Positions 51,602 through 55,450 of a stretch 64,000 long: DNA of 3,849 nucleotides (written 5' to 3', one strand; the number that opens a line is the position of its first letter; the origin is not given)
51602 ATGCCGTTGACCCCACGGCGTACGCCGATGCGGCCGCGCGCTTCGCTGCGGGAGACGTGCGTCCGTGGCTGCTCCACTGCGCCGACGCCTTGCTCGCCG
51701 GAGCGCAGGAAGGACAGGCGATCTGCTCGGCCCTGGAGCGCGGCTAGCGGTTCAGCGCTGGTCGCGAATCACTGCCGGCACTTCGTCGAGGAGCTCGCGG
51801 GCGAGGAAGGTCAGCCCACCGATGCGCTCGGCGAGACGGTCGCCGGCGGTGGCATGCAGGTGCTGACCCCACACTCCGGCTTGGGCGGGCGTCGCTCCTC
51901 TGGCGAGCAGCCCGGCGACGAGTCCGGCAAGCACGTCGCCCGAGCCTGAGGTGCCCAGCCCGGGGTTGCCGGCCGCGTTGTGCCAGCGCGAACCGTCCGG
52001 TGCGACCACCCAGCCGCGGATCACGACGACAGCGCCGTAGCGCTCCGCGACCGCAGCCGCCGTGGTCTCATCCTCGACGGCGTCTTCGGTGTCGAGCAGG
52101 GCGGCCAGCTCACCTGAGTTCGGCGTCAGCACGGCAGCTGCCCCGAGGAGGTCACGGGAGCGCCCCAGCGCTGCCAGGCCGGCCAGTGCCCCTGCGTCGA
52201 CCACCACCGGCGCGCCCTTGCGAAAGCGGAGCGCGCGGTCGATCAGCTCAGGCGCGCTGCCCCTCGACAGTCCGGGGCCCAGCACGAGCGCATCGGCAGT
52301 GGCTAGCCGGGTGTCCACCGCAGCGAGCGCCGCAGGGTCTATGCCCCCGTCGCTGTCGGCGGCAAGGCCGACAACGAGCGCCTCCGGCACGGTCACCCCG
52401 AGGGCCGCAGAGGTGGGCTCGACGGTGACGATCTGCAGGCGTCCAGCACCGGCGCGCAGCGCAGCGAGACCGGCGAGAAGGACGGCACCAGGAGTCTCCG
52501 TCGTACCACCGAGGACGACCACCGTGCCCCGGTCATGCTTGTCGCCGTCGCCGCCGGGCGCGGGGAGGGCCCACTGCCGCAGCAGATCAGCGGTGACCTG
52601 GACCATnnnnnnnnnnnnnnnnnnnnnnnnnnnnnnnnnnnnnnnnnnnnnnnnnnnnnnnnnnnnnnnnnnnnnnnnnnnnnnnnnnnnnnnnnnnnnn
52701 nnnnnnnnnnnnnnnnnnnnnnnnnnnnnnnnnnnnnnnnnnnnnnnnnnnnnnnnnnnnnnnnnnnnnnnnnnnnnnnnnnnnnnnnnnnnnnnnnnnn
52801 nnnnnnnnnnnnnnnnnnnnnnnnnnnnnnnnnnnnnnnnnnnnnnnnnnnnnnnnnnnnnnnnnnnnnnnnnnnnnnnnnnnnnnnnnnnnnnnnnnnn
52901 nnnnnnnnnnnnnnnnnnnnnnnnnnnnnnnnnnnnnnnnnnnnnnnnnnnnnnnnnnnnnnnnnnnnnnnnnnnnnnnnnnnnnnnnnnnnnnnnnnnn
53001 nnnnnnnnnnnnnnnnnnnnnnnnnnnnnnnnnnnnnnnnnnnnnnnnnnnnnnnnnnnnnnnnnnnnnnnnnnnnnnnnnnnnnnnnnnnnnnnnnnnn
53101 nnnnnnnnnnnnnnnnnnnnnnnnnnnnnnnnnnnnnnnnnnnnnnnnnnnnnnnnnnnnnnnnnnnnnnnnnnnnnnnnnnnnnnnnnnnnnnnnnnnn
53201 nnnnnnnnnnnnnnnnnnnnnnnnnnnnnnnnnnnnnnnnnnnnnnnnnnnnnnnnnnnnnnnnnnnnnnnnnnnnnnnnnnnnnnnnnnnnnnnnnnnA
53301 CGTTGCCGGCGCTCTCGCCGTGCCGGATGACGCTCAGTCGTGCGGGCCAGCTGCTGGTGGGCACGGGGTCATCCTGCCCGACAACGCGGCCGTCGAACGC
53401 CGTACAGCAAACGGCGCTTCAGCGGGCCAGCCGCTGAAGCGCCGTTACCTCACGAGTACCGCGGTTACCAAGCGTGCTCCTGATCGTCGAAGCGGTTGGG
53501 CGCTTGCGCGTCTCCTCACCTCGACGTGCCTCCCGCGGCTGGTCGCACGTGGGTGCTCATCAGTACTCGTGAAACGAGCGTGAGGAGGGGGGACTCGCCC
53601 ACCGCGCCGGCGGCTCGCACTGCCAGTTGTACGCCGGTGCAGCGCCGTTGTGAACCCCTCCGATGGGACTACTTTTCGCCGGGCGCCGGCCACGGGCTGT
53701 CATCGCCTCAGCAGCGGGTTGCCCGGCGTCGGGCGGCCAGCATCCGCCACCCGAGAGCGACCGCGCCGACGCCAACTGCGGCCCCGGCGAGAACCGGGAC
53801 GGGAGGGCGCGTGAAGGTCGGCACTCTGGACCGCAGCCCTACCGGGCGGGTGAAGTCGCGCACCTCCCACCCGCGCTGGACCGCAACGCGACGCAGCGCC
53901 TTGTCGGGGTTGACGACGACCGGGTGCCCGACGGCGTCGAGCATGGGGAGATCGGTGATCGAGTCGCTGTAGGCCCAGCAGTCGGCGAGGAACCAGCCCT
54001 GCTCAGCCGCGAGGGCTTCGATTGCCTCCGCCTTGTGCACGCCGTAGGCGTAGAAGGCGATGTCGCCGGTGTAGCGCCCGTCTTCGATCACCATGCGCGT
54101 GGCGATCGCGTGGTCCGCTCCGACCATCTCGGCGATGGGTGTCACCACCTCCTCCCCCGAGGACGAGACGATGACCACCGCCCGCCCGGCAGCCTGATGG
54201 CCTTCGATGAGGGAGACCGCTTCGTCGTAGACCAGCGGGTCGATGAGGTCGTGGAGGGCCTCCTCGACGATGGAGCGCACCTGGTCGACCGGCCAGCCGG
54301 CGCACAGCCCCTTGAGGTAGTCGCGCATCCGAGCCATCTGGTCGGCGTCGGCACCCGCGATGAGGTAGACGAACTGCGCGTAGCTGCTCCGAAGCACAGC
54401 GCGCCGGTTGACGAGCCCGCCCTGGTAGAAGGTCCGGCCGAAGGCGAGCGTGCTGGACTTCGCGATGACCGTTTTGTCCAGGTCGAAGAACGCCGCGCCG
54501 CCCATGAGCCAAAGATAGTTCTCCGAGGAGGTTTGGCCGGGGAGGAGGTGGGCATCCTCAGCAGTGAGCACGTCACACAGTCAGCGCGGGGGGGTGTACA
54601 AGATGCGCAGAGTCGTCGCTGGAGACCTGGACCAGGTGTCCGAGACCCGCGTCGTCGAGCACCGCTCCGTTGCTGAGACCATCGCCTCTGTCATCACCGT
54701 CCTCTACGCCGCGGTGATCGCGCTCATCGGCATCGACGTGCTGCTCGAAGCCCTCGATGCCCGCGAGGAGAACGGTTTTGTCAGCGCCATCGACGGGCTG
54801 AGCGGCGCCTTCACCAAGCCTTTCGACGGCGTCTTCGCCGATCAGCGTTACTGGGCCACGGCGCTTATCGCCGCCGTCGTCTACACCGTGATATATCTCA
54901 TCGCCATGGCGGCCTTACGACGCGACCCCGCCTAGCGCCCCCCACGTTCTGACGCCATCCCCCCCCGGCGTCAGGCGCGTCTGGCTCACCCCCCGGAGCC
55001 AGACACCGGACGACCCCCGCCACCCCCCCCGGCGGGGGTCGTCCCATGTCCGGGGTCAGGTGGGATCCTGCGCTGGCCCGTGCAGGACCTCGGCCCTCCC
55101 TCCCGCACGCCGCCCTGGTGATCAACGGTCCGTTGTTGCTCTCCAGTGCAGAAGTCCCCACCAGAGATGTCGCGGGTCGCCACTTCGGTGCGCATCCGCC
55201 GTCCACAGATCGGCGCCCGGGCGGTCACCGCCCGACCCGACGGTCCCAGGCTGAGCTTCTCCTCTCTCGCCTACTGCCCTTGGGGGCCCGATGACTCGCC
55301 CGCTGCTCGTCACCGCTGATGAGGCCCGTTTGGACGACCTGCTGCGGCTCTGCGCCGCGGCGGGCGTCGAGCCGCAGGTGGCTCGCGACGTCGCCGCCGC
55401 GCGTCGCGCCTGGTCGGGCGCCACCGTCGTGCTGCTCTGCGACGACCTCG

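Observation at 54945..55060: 6C small RNA with three poly-C hairpin loops upstream of the Tad/cpaE locus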

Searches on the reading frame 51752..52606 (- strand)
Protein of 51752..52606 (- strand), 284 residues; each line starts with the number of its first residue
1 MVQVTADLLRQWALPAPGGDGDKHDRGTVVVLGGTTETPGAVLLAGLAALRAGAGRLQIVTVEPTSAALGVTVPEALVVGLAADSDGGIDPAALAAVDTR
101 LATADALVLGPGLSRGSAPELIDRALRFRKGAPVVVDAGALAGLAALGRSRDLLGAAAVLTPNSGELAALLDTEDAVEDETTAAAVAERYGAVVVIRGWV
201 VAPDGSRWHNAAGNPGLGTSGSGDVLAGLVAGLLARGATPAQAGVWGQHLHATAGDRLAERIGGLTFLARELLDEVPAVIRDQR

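Call 7: search_protein_families(library=pfam, proteins=[window:51752-52606:-], max_evalue=0.01)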
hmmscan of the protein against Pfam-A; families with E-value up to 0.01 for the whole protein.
window:51752-52606:- (284 aa): 4 families
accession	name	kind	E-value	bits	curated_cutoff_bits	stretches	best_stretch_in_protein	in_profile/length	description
PF01256.23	Carb_kinase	-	2.5e-42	145.5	27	1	29-277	1-241/242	NAD(P)H-hydrate dehydratase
PF02110.20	HK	-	3.1e-05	23.9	27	1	104-279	50-244/247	Hydroxyethylthiazole kinase family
PF08543.17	Phos_pyr_kin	-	0.00011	22.1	27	1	151-244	114-221/246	Phosphomethylpyrimidine kinase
PF00294.29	PfkB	-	0.0036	17.1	25.8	1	99-244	125-279/302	pfkB family carbohydrate kinase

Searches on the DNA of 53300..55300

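Call 49: search_rna_families(source=window, start=53300, end=55300, threshold=evalue, max_evalue=1, show_alignments=2)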
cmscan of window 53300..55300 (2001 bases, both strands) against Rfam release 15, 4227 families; matches with E-value up to 1: 4.
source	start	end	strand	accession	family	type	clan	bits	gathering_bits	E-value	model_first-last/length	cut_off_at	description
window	54974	55047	+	RF01066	6C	Cis-reg;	-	59.4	47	9.9e-07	1-75/75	no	6C RNA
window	53342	53447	+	RF02826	Scr6925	Gene; sRNA;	-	28.3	50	0.035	1-131/131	no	Streptomyces RNA 6925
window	54989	55063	-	RF00905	mir-789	Gene; miRNA;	-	27.6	100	0.016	1-97/97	no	mir-789 microRNA precursor family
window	53409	53446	-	RF04201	MIR7510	Gene; miRNA;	-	24.3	93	0.088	1-79/79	no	MIR7510 microRNA precursor family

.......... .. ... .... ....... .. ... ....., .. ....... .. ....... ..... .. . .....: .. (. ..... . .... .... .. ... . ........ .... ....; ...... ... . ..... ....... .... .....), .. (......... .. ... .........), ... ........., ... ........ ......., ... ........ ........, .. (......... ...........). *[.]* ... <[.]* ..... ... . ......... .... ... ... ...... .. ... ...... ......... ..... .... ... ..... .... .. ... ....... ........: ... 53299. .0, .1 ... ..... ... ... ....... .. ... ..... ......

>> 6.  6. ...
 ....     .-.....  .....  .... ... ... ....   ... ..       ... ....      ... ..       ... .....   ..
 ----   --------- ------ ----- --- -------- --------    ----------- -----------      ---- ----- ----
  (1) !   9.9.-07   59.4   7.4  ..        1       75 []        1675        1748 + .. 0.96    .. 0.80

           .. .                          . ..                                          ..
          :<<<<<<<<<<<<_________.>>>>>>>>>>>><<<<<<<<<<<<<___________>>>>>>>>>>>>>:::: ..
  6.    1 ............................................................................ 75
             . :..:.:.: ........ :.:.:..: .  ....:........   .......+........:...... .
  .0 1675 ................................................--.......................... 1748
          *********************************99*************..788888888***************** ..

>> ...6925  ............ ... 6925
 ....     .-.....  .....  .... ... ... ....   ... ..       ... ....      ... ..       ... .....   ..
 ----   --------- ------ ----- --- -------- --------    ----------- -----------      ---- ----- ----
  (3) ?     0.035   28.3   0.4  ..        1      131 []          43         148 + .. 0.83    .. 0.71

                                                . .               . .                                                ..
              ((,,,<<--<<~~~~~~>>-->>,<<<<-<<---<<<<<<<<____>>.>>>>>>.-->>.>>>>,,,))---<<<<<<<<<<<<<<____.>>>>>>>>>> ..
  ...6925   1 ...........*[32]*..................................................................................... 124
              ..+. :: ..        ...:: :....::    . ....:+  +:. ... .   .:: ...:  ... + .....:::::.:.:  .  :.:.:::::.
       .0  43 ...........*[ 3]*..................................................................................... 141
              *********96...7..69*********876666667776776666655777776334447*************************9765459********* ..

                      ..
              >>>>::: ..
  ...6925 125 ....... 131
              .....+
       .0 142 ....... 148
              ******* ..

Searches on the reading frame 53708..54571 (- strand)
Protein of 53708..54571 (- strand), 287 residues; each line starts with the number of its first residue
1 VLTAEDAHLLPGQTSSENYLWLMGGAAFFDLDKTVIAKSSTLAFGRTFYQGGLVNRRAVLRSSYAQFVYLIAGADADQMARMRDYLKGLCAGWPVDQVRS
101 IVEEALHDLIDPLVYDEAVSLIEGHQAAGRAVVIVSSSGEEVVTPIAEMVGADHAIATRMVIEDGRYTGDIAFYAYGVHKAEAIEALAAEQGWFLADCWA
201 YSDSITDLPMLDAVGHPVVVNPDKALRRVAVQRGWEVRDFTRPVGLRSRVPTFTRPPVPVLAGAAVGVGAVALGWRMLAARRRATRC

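Call 55: search_protein_families(library=pfam, proteins=[window:53708-54571:-], max_evalue=5)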
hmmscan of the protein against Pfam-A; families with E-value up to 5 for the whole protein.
window:53708-54571:- (287 aa): 3 families
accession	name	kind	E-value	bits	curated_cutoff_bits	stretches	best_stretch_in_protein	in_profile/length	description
PF12710.13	HAD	-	1.3e-33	117.4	27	1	27-211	1-188/189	haloacid dehalogenase-like hydrolase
PF00702.32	Hydrolase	-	3.4e-07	31.3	26.4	1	26-215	3-191/191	haloacid dehalogenase-like hydrolase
PF08282.18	Hydrolase_3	-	0.00011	22.5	20.9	1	172-220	180-228/255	haloacid dehalogenase-like hydrolase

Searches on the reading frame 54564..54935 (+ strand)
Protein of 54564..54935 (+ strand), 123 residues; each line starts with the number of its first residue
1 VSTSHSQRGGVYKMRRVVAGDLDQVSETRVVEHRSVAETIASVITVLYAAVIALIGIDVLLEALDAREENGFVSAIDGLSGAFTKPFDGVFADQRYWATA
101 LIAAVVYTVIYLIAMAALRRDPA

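Call 7: search_protein_families(library=pfam, proteins=[window:54564-54935:+], max_evalue=0.01)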
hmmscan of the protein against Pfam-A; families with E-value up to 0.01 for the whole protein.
window:54564-54935:+ (123 aa): 0 families

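Call 8: search_protein_families(library=ncbifam, proteins=[window:54564-54935:+], max_evalue=0.01)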
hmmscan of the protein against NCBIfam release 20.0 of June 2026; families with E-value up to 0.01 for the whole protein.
window:54564-54935:+ (123 aa): 0 families

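Call 29: find_homologous_proteins(query=window:54603-54932:+, max_evalue=0.00001)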
Query window:54603-54932:+ (110 aa): 33 proteins with E <= 0.00001 among 81 candidates.
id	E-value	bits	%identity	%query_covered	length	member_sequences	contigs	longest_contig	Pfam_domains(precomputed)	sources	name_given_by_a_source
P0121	2.5e-60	219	100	100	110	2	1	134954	-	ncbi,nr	ncbi:MAG TPA: hypothetical protein VNB94_03955 [Mycobacteriales bacterium]|nr:hypothetical protein [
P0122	4.2e-50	186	84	98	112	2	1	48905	-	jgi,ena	-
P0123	8.4e-48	179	86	88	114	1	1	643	-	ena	-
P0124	9.6e-48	179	83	87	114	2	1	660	-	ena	-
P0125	1.6e-47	178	84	88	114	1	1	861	-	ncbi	-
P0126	2.5e-47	177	81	98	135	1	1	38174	-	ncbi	-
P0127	1.9e-46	174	82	86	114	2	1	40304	-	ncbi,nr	ncbi:MAG TPA: hypothetical protein VNA12_00685 [Mycobacteriales bacterium]|nr:hypothetical protein [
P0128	3.8e-46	173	86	84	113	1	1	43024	-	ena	-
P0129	3.3e-44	167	76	98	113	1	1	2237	-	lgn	-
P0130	5.2e-44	167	74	98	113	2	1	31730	-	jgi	-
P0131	1.7e-42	162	72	98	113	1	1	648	-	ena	-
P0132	4.7e-41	157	69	100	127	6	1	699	-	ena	-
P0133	6.9e-41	157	70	98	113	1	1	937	-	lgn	-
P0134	1.6e-40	155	74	100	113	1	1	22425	-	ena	-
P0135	4.6e-39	151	75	97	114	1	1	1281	-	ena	-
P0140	5.5e-35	138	67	96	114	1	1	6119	-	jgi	jgi:uncharacterized protein YggT (Ycf19 family)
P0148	1.9e-29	120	58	98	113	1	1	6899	-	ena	-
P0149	2.1e-29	120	59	97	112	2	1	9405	-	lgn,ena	-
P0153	2.8e-24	103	55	90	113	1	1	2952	-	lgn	-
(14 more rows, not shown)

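Call 30: find_encoding_contigs(protein=P0127, flank=2000, max_places=2)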
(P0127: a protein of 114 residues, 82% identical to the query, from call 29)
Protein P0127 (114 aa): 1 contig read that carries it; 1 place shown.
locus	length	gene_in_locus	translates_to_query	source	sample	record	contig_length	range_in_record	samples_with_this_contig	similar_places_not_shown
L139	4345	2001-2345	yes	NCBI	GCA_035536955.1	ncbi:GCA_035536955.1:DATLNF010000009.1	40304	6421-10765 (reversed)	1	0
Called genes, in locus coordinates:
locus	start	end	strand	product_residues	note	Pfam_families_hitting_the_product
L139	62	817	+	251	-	-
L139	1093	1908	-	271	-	PF00702:Hydrolase, PF12710:HAD, PF08282:Hydrolase_3 (weak)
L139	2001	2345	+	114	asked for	-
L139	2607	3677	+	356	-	PF26563:Rv3660c_N, PF10609:ParA (faint)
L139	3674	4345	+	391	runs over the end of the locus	PF00437:T2SSE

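Call 31: find_encoding_contigs(protein=P0130, flank=2000, max_places=2)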
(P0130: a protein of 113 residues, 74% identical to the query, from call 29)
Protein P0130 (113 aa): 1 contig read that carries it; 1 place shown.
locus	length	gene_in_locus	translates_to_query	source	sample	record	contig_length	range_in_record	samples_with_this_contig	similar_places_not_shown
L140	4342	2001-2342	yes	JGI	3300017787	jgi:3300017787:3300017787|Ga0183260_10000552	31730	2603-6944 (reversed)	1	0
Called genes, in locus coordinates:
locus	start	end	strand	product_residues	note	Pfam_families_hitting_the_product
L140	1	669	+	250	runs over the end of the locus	-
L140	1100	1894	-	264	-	PF00702:Hydrolase, PF12710:HAD, PF08282:Hydrolase_3 (weak)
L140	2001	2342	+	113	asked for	-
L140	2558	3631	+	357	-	PF26563:Rv3660c_N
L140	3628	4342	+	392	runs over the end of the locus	PF00437:T2SSE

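Call 32: find_encoding_contigs(protein=P0134, flank=2000, max_places=2)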
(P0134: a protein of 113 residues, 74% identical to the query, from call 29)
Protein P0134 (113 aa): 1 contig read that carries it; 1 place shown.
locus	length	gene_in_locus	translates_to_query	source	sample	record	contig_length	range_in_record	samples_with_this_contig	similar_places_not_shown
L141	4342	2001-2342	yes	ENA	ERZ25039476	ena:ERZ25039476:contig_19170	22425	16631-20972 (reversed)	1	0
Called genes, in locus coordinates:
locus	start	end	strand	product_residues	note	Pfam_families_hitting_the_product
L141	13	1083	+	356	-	-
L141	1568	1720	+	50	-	-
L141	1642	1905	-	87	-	-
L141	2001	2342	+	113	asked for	-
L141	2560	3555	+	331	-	PF26563:Rv3660c_N, PF13614:AAA_31 (faint)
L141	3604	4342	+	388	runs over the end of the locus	PF00437:T2SSE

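Call 33: find_encoding_contigs(protein=P0140, flank=2000, max_places=2)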
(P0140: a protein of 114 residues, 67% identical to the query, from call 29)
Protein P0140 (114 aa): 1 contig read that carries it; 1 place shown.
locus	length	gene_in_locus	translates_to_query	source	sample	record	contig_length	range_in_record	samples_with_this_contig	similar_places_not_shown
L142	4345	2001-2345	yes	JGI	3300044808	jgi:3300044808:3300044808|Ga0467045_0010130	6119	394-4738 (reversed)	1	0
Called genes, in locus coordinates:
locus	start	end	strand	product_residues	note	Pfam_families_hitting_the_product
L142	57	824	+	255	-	-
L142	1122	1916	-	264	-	PF00702:Hydrolase, PF12710:HAD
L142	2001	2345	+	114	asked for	-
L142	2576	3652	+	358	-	PF26563:Rv3660c_N, PF10609:ParA (faint)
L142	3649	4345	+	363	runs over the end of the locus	?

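Call 34: find_encoding_contigs(protein=P0148, flank=2000, max_places=2)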
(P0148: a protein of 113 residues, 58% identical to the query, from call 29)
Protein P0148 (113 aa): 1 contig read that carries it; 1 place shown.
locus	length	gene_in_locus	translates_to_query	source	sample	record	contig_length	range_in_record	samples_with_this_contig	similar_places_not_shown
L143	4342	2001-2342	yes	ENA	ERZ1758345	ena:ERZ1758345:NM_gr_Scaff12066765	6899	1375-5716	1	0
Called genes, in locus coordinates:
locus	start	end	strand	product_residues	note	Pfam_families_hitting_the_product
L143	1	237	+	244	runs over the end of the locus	-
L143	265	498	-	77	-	-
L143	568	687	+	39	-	-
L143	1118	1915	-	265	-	PF00702:Hydrolase, PF12710:HAD, PF08282:Hydrolase_3 (weak)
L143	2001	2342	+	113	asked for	-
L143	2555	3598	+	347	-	PF26563:Rv3660c_N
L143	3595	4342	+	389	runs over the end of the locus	PF00437:T2SSE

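Call 35: find_encoding_contigs(protein=P0149, flank=2000, max_places=2)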
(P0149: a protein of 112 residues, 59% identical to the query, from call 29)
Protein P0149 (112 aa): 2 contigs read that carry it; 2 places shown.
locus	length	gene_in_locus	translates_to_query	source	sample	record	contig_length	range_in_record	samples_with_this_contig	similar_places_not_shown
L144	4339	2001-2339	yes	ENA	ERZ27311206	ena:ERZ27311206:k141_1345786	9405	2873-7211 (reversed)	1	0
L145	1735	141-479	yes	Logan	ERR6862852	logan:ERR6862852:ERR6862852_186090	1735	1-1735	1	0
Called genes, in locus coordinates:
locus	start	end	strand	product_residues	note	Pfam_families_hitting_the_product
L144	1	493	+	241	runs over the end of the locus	-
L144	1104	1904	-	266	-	PF00702:Hydrolase, PF12710:HAD, PF08282:Hydrolase_3 (weak)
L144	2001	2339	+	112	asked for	-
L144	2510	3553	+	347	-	PF26563:Rv3660c_N, PF01656:CbiA (faint)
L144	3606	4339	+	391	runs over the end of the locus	PF00437:T2SSE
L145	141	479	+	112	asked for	-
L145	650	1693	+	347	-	PF26563:Rv3660c_N, PF01656:CbiA (faint)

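Call 36: find_encoding_contigs(protein=P0153, flank=2000, max_places=2)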
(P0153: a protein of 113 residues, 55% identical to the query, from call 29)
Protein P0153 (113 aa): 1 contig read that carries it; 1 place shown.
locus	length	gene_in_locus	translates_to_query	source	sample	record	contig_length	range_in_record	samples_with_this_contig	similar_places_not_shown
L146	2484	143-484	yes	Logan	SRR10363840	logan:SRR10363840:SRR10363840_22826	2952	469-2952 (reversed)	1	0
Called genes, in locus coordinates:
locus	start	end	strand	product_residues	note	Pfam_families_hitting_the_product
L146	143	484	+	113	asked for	-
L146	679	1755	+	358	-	PF26563:Rv3660c_N, PF13614:AAA_31 (faint)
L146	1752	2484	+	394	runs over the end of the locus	PF00437:T2SSE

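Call 55: search_protein_families(library=pfam, proteins=[window:54603-54932:+, P0140, P0148, P0153], max_evalue=5)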
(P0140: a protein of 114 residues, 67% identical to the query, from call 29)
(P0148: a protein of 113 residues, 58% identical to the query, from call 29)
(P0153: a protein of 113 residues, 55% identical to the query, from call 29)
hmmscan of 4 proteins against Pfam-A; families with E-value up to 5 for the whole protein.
window:54603-54932:+ (110 aa): 6 families
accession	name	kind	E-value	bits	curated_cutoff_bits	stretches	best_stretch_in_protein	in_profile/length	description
PF19545.4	DUF6069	-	0.04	14.4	27.2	1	15-49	4-38/129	Family of unknown function (DUF6069)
PF09534.15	Trp_oprn_chp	-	0.049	13.9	29.6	1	21-109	63-144/180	Tryptophan-associated transmembrane protein (Trp_oprn_chp)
PF14110.11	DUF4282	-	0.068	14.2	27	1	28-107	10-65/86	Domain of unknown function (DUF4282)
PF07332.16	Phage_holin_3_6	-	0.49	10.9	28.4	1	23-107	30-92/116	Putative Actinobacterial Holin-X, holin superfamily III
PF24334.1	DUF7502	-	1.8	8.3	27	1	4-53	134-182/281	Family of unknown function (DUF7502)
PF14023.12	Bestrophin-like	-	3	7.8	32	1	15-50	21-56/232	Bestrophin-like domain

P0140 (114 aa): 2 families
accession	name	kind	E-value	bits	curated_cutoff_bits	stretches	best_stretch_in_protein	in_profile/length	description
PF05656.20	DUF805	-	0.031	15.2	25.7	1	74-102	3-31/111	Protein of unknown function (DUF805)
PF07332.16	Phage_holin_3_6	-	4.7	7.7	28.4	0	51-108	59-92/116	Putative Actinobacterial Holin-X, holin superfamily III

P0148 (113 aa): 8 families
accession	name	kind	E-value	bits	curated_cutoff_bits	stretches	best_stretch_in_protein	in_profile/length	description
PF12670.12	DUF3792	-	0.0043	17.7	31.3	1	28-106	10-86/115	Protein of unknown function (DUF3792)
PF09842.14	DUF2069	-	0.0047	17.4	23.3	1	35-88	4-55/104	Predicted membrane protein (DUF2069)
PF06195.18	DUF996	-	0.025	15.2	31.3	1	22-108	27-94/138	Protein of unknown function (DUF996)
PF09767.14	DUF2053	-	0.037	14.6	27.3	1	9-61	15-67/160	Predicted membrane protein (DUF2053)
PF02325.22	YGGT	-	0.042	14.7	27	1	39-98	10-65/70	YGGT family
PF14015.11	DUF4231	-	0.18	12.7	24.7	1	30-88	20-73/103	Protein of unknown function (DUF4231)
PF22812.1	CR_prot_dom_plant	-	0.23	12.4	34.1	1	24-45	43-64/71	Plant cysteine-rich protein domain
PF20088.4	DUF6480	-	1.4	9.3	25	0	11-47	33-69/78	Family of unknown function (DUF6480)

P0153 (113 aa): 3 families
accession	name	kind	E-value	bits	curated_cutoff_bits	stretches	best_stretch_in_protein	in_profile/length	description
PF19149.5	DUF5831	-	0.024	15.4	25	1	21-40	8-27/72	Family of unknown function (DUF5831)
PF00528.27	BPD_transp_1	-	0.059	13.5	26.4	1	45-112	82-151/184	Binding-protein-dependent transport system inner membrane component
PF07331.16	TctB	-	0.15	12.7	29.1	1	19-108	63-133/137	Tripartite tricarboxylate transporter TctB family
